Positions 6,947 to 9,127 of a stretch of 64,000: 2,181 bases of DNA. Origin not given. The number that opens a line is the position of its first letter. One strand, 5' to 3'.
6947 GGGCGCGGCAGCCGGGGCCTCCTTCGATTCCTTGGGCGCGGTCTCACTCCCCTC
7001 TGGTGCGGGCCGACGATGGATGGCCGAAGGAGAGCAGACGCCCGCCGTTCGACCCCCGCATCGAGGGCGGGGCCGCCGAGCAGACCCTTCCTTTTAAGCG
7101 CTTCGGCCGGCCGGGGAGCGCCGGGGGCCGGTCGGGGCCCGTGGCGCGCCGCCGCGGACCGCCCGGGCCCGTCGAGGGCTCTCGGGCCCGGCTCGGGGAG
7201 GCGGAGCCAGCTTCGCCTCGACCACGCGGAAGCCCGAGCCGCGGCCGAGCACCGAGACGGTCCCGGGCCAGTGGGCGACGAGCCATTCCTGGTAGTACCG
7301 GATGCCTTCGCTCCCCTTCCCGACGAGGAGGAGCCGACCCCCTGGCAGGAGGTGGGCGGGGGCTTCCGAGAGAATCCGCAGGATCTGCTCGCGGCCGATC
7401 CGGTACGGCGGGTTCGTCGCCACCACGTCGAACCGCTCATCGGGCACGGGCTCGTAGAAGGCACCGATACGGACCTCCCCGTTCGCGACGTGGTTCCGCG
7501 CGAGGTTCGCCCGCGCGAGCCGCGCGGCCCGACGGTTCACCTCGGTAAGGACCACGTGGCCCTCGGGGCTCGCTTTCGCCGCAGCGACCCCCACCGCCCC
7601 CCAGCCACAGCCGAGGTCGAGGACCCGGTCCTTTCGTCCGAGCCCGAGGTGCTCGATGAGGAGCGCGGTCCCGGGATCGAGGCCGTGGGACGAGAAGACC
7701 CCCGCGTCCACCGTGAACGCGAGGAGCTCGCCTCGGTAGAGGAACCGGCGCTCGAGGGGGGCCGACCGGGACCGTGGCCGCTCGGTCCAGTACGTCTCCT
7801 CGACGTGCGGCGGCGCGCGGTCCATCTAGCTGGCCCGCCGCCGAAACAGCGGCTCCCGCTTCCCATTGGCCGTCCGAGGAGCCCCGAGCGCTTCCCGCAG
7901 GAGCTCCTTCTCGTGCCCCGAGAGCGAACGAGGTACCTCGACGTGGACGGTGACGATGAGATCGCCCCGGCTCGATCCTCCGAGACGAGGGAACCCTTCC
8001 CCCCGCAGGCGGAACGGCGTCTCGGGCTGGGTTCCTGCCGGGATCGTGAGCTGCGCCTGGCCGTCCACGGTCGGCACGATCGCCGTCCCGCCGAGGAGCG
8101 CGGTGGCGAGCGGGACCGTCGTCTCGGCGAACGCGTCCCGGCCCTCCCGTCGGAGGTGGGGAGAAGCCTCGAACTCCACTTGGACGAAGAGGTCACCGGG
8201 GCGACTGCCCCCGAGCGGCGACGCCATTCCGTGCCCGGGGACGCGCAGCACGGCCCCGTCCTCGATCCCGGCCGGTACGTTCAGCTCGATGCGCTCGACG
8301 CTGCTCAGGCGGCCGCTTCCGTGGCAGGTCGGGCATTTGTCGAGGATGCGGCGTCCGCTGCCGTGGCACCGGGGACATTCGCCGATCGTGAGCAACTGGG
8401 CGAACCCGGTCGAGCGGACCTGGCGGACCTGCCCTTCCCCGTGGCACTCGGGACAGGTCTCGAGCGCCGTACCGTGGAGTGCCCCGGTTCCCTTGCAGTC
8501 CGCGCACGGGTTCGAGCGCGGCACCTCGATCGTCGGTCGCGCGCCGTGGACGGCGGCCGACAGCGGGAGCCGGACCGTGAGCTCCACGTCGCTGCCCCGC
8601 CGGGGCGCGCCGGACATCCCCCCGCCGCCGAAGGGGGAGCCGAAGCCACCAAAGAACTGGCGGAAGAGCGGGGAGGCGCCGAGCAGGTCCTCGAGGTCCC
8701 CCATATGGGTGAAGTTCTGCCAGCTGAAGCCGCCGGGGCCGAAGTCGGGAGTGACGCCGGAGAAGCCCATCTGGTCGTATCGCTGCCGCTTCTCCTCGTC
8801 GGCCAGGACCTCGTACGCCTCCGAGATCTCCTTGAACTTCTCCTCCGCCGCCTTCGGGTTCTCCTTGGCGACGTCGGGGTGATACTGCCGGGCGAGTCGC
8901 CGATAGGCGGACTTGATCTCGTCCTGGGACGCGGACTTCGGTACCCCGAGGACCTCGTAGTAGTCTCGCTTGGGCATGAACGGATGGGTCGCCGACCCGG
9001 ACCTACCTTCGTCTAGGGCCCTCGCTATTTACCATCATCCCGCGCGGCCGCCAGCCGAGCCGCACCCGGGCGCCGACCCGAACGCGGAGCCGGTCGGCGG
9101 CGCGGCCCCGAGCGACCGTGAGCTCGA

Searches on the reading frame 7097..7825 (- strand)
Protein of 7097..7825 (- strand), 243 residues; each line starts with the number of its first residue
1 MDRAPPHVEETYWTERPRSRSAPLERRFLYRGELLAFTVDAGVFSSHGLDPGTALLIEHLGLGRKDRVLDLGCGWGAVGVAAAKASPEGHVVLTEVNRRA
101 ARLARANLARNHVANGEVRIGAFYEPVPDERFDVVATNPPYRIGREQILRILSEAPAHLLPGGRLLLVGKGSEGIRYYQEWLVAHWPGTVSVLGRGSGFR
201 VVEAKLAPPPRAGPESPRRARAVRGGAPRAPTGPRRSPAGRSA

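Call 49: search_protein_families(library=pfam, proteins=[window:7097-7825:-], max_evalue=0.00001)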
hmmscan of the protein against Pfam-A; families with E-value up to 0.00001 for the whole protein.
window:7097-7825:- (243 aa): 6 families
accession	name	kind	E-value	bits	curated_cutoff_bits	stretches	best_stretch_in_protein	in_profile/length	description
PF05175.20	MTS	-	1.9e-36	125.7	23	1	36-202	3-169/170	Methyltransferase small domain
PF13649.12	Methyltransf_25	-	4.7e-11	43.7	27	1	68-163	1-97/97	Methyltransferase domain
PF13847.12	Methyltransf_31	-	2.2e-10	40.9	27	1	65-140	4-83/145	Methyltransferase domain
PF06325.19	PrmA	-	1.6e-08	34.8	22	1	38-169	133-260/296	Ribosomal protein L11 methyltransferase (PrmA)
PF08242.18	Methyltransf_12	-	5e-07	30.8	30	1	69-165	1-98/98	Methyltransferase domain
PF08241.18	Methyltransf_11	-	4e-06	27.8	21.2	1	69-166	1-94/95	Methyltransferase domain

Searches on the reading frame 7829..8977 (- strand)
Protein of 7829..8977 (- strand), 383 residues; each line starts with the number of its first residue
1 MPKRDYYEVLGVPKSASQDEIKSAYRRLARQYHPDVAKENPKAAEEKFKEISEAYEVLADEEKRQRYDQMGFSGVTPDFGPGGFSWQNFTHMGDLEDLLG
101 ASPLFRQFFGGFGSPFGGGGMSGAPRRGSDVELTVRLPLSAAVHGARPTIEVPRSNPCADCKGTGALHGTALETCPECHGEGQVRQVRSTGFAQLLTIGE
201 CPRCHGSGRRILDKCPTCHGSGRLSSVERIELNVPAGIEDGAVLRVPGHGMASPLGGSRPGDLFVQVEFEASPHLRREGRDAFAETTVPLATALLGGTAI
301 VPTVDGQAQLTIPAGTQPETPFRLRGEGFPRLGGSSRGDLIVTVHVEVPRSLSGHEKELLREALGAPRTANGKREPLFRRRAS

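Call 49: search_protein_families(library=pfam, proteins=[window:7829-8977:-], max_evalue=0.00001)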
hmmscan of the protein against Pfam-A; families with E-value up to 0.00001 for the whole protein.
window:7829-8977:- (383 aa): 4 families
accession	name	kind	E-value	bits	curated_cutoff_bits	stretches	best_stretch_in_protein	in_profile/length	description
PF01556.23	DnaJ_C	-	9.5e-38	130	26.6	1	131-349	1-152/152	DnaJ C terminal domain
PF00226.36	DnaJ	-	4.3e-28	97.7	27.8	1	5-68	1-63/63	DnaJ domain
PF00684.25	DnaJ_CXXCXGXG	-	1.4e-15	57.7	32.7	1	158-222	1-65/65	DnaJ central domain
PF20833.2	RNase_E_G_Thio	-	9.2e-06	26.2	26.8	0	174-198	1-25/86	RNase E/G, Thioredoxin-like domain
